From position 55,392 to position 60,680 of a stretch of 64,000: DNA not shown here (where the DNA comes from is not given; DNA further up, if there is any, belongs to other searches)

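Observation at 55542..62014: Translationally coupled pair: giant nuclease-STAND NTPase-helical-repeat protein plus HsdR-N-like/Cys-His protein, a candidate uncharacterised anti-phage system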

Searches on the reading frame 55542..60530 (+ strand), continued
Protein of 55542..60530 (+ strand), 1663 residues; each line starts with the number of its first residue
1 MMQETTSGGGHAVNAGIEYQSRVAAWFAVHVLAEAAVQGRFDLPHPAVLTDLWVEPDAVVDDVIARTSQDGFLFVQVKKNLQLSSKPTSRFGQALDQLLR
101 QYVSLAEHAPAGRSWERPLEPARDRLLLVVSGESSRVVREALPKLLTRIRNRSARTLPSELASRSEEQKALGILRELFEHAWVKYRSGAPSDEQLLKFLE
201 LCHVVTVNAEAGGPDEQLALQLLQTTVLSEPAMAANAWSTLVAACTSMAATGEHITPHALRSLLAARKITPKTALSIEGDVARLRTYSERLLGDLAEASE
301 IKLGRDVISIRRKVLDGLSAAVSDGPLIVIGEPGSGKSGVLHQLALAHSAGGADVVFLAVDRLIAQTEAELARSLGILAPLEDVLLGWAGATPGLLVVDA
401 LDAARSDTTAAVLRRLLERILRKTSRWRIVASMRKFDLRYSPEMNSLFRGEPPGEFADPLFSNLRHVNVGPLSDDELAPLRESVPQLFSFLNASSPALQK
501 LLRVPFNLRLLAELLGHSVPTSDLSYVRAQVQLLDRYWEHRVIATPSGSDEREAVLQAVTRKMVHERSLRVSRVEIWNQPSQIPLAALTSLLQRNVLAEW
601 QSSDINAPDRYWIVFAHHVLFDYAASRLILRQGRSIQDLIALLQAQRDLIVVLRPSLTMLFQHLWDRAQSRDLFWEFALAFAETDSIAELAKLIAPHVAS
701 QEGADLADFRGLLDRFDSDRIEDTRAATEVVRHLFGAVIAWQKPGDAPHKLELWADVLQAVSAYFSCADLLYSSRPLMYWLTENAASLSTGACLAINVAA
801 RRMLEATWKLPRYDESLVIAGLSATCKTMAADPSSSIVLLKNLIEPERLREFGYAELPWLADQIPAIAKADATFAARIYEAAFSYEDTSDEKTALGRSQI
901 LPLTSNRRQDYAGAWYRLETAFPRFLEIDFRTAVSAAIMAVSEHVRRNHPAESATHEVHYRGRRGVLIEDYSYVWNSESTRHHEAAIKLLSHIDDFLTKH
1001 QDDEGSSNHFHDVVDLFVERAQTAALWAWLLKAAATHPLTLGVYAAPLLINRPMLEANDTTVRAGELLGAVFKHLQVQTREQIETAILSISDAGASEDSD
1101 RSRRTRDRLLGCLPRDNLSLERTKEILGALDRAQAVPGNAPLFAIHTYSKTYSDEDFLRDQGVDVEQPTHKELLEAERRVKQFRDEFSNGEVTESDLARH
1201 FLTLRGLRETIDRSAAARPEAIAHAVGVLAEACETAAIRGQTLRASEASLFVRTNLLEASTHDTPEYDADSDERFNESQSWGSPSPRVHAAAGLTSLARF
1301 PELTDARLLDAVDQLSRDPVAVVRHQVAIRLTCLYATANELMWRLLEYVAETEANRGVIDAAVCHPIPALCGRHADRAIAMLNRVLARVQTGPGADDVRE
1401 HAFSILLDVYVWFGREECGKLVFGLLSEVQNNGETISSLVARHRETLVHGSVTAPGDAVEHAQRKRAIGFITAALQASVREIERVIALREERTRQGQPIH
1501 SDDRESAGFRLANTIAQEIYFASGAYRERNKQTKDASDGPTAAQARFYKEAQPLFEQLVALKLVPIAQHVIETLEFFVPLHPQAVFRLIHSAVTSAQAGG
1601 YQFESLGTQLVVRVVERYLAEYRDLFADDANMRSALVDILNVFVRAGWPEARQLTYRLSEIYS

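Call 18: find_related_loci(query=A2, collection=genome_contigs, flank=10000)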
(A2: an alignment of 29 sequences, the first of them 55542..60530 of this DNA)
Query A2 (1663 aa) in genome_contigs; peptide patterns used: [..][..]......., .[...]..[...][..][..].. (x = any residue, [..] = any of these).
496 stretches matched a pattern; 150 encode a relative of the query (tblastn E <= 1e-3); the best 80 are kept; 80 distinct loci.
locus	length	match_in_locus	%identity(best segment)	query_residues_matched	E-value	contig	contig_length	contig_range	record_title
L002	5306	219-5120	36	17-1662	0e+0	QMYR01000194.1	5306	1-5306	MAG: Candidatus Thorarchaeota archaeon isolate B65_G9 B65_Guay9_scaffold_29258, whole genome shotgun sequence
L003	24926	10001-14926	38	17-1662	0e+0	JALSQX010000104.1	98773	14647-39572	MAG: Blastocatellia bacterium isolate 356-308_maxbin2_scaf2bin.121 356-308_scaffold_98_c1, whole genome shotgun sequence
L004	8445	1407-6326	38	17-1662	0e+0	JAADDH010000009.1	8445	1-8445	MAG: Candidatus Iainarchaeum archaeon isolate L_MaxBin.110 contig-127_10786, whole genome shotgun sequence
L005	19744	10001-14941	33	17-1662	0e+0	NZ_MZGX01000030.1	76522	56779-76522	Ruminiclostridium hungatei strain DSM 14427 CLHUN_contig000030, whole genome shotgun sequence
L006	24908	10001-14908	36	17-1662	0e+0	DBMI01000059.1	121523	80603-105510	MAG TPA_asm: Desulfarculales bacterium UBA702 UBA702_contig_522, whole genome shotgun sequence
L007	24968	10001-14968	35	2-1662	0e+0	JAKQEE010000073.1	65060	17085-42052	MAG: Pseudomonadota bacterium isolate USDE_maxbin.087_sub k141_885831, whole genome shotgun sequence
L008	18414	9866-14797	37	17-1662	0e+0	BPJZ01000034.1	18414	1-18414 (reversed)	MAG: Candidatus Poribacteria bacterium KatS3mg115 DNA, contig_7518, whole genome shotgun sequence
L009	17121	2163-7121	35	2-1662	0e+0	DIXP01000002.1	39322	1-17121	MAG TPA_asm: Chloroflexi bacterium UBA6077 UBA6077_contig_841, whole genome shotgun sequence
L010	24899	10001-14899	35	20-1662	0e+0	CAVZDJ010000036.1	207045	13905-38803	MAG: uncultured delta proteobacterium isolate MFD09222.bin.3.24 genome assembly, contig: contig_3167, whole genome shotg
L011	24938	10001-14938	36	17-1662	0e+0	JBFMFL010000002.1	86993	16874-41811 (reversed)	MAG: Gemmatimonadota bacterium isolate MAG270 MAG270_2, whole genome shotgun sequence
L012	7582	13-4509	36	160-1662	0e+0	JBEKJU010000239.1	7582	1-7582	MAG: Syntrophorhabdales bacterium isolate SPRUCE 330 SPRUCE_330_239, whole genome shotgun sequence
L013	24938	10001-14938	35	17-1662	0e+0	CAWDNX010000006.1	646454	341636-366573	MAG: Methanotrichaceae archaeon isolate MFD04716.bin.2.158 genome assembly, contig: contig_9939, whole genome shotgun se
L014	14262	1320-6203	36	17-1662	0e+0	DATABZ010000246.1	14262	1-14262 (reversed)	MAG TPA_asm: Gemmatimonadales bacterium isolate SMAG_U6711 k141_2364918, whole genome shotgun sequence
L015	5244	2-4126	37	288-1662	0e+0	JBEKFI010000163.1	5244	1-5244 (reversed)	MAG: Verrucomicrobiia bacterium isolate SPRUCE 226 SPRUCE_226_163, whole genome shotgun sequence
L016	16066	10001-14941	36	17-1662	0e+0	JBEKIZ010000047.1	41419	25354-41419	MAG: Terriglobia bacterium isolate SPRUCE 311 SPRUCE_311_47, whole genome shotgun sequence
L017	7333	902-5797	33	17-1662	0e+0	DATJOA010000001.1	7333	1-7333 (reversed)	MAG TPA_asm: Candidatus Acidiferrales bacterium isolate SMAG_U14875 k141_777, whole genome shotgun sequence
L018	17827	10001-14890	33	19-1662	0e+0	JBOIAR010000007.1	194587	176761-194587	MAG: Steroidobacteraceae bacterium isolate SE1507_metabat2.bin.16 NODE_18_length_194587_cov_7.167289, whole genome shotg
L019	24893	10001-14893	34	19-1662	0e+0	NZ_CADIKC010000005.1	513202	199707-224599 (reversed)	Paraburkholderia sediminicola strain LMG 24238 isolate LMG 24238, whole genome shotgun sequence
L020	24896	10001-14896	33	19-1662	0e+0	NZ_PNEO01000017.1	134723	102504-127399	Burkholderia sp. WAC0059 17, whole genome shotgun sequence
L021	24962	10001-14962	34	9-1662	0e+0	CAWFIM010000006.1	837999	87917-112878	MAG: uncultured Solirubrobacterales bacterium isolate MFD02159.bin.2.114 genome assembly, contig: contig_355, whole geno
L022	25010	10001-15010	31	1-1662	0e+0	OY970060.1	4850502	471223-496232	MAG: uncultured Acidobacteriota bacterium isolate MFD01916.bin.c.4 genome assembly, chromosome: 1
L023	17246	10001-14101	35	293-1662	0e+0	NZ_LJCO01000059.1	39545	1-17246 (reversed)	Alicyclobacillus ferrooxydans strain TC-34 contig_40, whole genome shotgun sequence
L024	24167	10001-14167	33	271-1662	0e+0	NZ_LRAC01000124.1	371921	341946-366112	Paenibacillus sp. DMB5, whole genome shotgun sequence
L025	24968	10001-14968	37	5-1662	0e+0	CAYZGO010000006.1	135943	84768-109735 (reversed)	MAG TPA_asm: uncultured Anaerolineales bacterium isolate binchicken_co100_350 genome assembly, contig: NODE_85_length_13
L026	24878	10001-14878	33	17-1662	0e+0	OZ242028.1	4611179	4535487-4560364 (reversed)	MAG: Longimicrobiales bacterium isolate 4ff28408-fd68-4aab-b988-5c1bd4018f56 genome assembly, chromosome: 1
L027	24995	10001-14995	32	7-1662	0e+0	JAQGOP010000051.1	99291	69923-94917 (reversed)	MAG: Verrucomicrobia bacterium isolate RYN_616 scaffold_4649879, whole genome shotgun sequence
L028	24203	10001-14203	36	259-1662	0e+0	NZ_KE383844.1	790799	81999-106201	Paenibacillus harenae DSM 16969 H581DRAFT_scaffold00003.3, whole genome shotgun sequence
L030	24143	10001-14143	34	280-1662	0e+0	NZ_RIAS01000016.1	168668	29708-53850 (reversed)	Paenibacillus amylolyticus strain 27C64 NODE_16_length_168668_cov_17.4061_ID_31, whole genome shotgun sequence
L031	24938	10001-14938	38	17-1662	0e+0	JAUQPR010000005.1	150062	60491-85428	MAG: Bacteroidota bacterium isolate JZ-1.bins.153.201901 NODE_34_length_150062_cov_3.797779, whole genome shotgun sequen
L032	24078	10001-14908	32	19-1662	0e+0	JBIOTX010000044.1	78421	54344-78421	MAG: Thermoanaerobaculia bacterium isolate MAG149 k127_132274, whole genome shotgun sequence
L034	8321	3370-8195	33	4-1663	0e+0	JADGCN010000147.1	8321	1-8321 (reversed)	MAG: Magnetococcales bacterium isolate nWRX3bin12 nWRX3_bin12_NODE_147_length_8321_cov_12.430801, whole genome shotgun s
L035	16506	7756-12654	31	9-1662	0e+0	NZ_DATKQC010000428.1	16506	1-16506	MAG: Edaphobacter sp. isolate SMAG_U13992 k141_781474, whole genome shotgun sequence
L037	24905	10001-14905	34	18-1662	0e+0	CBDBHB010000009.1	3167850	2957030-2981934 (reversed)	MAG: Acidobacteriota bacterium isolate fd1ed483-0bf5-48ba-8a2f-93b9c7f7d2ca genome assembly, contig: contig_9, whole gen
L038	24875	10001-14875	32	16-1662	0e+0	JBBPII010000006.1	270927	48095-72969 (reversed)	MAG: Candidatus Gilichinskyi gelida isolate BPF1-10-12_bin_2 NODE_6_length_270927_cov_39.409204, whole genome shotgun se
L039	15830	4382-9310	34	19-1662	0e+0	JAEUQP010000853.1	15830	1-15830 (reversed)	MAG: Acidobacteria bacterium isolate new MAG-254 k141_2215642, whole genome shotgun sequence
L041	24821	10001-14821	29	19-1662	0e+0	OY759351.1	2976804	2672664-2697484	MAG: Desulfarculia bacterium isolate c1361fd1-6016-418c-9b2d-a8e9625d1ec5 genome assembly, chromosome: 1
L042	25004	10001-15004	34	1-1662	0e+0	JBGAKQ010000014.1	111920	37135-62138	MAG: Lacunisphaera sp. isolate MAG_AAO_H125.9 AAOH125-9_opera_contig_712, whole genome shotgun sequence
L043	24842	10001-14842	32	3-1662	0e+0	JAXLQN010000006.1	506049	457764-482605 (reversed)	MAG: Bryobacteraceae bacterium isolate STL-ACI4 C1.176.fa-6, whole genome shotgun sequence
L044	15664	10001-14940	36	17-1662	0e+0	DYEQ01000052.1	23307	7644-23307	MAG TPA_asm: Candidatus Fermentithermobacillaceae bacterium isolate Tomsk_2_57_33 Tomsk_k141_16953, whole genome shotgun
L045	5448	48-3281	36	588-1662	0e+0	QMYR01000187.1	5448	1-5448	MAG: Candidatus Thorarchaeota archaeon isolate B65_G9 B65_Guay9_scaffold_27907, whole genome shotgun sequence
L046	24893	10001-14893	33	19-1662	0e+0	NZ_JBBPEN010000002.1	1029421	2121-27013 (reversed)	Paraburkholderia diazotrophica strain JPY565 NODE_2_length_1029421_cov_49.387563, whole genome shotgun sequence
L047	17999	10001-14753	32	18-1662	0e+0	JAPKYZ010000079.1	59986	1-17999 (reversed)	MAG: Acidobacteria bacterium isolate LacPavin_0920_WC90_MAG_63_15 LacPavin_0920_WC90_scaffold_2125464, whole genome shot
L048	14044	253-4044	32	351-1662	0e+0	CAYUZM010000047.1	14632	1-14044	MAG TPA_asm: uncultured Solibacteraceae bacterium isolate SRP302447_co4_295 genome assembly, contig: NODE_10872_length_1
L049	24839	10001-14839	33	3-1662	0e+0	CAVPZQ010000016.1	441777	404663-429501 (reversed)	MAG: Bryobacterales bacterium isolate MFD10064.bin.2.53 genome assembly, contig: contig_3004, whole genome shotgun seque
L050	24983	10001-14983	36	6-1662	0e+0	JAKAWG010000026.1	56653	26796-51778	MAG: Acidobacteria bacterium isolate YP4.bin42 NODE_756_length_56653_cov_4.849096, whole genome shotgun sequence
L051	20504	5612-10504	32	9-1662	0e+0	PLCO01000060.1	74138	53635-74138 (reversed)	MAG: Acidobacteriaceae bacterium isolate palsa_249 73.20111000_P3D.47_contig_5062, whole genome shotgun sequence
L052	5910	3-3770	34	402-1662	0e+0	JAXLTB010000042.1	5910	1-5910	MAG: Solirubrobacterales bacterium isolate STL-ACT50 C3.96.fa-42, whole genome shotgun sequence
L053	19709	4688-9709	34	4-1662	0e+0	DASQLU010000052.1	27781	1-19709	MAG TPA_asm: Pyrinomonadaceae bacterium isolate SMAG_U10730 k141_1120963, whole genome shotgun sequence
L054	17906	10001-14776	30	7-1662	0e+0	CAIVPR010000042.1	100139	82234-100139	MAG: uncultured Acidobacteriia bacterium isolate Kiruna2_bin-2173 genome assembly, contig: bin-2173:042/186, whole genom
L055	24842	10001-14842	33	7-1662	0e+0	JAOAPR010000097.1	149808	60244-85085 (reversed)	MAG: Bryobacterales bacterium isolate RYN_19 scaffold_3029785, whole genome shotgun sequence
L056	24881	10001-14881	33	19-1662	0e+0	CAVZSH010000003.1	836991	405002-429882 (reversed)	MAG: uncultured Solirubrobacterales bacterium isolate MFD00731.bin.1.162 genome assembly, contig: contig_13014, whole ge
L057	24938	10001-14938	35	17-1662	0e+0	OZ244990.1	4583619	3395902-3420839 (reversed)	MAG: Candidatus Eiseniibacteriota bacterium isolate 2ac8f909-beb7-4024-9be3-18111db1b52c genome assembly, chromosome: 1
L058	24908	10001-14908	29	19-1662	1e-161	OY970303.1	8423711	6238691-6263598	MAG: uncultured Gemmatimonadales bacterium isolate MFD01275.bin.c.12 genome assembly, chromosome: 1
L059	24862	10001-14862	33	20-1662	5e-159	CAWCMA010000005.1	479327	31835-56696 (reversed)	MAG: uncultured delta proteobacterium isolate MFD05502.bin.1.141 genome assembly, contig: contig_46411, whole genome sho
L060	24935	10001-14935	28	2-1662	5e-156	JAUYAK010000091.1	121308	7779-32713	MAG: Opitutaceae bacterium isolate C18_metabat.bin.8 C18_k141_491732, whole genome shotgun sequence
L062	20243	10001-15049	37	2-1662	0e+0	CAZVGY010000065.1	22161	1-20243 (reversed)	MAG TPA_asm: uncultured Desulfobacteraceae bacterium isolate SRP338002_co1_143 genome assembly, contig: NODE_2197_length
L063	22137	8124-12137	31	308-1662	5e-148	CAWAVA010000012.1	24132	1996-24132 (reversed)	MAG: uncultured Conexibacteraceae bacterium isolate MFD09495.bin.3.197 genome assembly, contig: contig_25203, whole geno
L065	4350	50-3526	31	491-1662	8e-149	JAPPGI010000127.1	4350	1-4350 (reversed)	MAG: Gemmatimonadota bacterium isolate RHO1_bin_51 NODE_19438_length_4350_cov_820.557392, whole genome shotgun sequence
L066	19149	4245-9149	31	5-1663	5e-180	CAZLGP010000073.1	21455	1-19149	MAG TPA_asm: uncultured Thermoanaerobaculia bacterium isolate binchicken_co31_43 genome assembly, contig: k141_1081041,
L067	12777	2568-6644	29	311-1662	2e-140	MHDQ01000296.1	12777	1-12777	MAG: Nitrospinae bacterium RIFCSPLOWO2_12_FULL_45_22 rifcsplowo2_12_scaffold_7259, whole genome shotgun sequence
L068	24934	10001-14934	40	19-1662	0e+0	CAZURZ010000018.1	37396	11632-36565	MAG TPA_asm: uncultured Elusimicrobia sp. isolate SRP287453_co1_212 genome assembly, contig: NODE_1755_length_37396_cov_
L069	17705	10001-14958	34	1-1662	2e-135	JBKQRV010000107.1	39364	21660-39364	MAG: Alphaproteobacteria bacterium isolate MGr3G3H3I__bin_160 MGr3G3H3I_000000150384, whole genome shotgun sequence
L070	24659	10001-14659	29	9-1662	2e-132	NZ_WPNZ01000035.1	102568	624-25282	Streptomyces typhae strain p1417 Scaffold35, whole genome shotgun sequence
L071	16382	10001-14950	32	6-1662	0e+0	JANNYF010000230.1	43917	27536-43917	MAG: Blastocatellia bacterium isolate VAR_34_concoct_43 VAR_34_k141_958958, whole genome shotgun sequence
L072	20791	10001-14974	34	6-1662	0e+0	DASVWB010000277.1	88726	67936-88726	MAG TPA_asm: Pyrinomonadaceae bacterium isolate SMAG_U3359 k141_410699, whole genome shotgun sequence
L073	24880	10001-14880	32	19-1662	0e+0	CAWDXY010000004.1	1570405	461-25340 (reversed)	MAG: uncultured delta proteobacterium isolate MFD01248.bin.1.21 genome assembly, contig: contig_2914, whole genome shotg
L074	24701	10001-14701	29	9-1662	1e-123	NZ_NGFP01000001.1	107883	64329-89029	Streptosporangium minutum strain M26 scaffold1.1, whole genome shotgun sequence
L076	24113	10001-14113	31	265-1662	1e-137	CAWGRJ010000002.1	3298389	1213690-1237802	MAG: uncultured Solirubrobacterales bacterium isolate MFD06092.bin.1.15 genome assembly, contig: contig_36499, whole gen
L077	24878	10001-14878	27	9-1661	3e-119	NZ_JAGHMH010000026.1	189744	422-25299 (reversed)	Rhizobium sp. 16-449-1b 16-449-1b_16, whole genome shotgun sequence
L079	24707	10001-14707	28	18-1662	3e-119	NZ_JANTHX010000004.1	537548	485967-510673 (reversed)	Protaetiibacter mangrovi strain 10F1B-8-1 scaffold7, whole genome shotgun sequence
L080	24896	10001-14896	32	7-1662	0e+0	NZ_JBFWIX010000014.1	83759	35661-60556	MAG: Acidocella sp. isolate CA_2019_NHSR_115 NODE_785_length_83759_cov_8.018007_NHSR, whole genome shotgun sequence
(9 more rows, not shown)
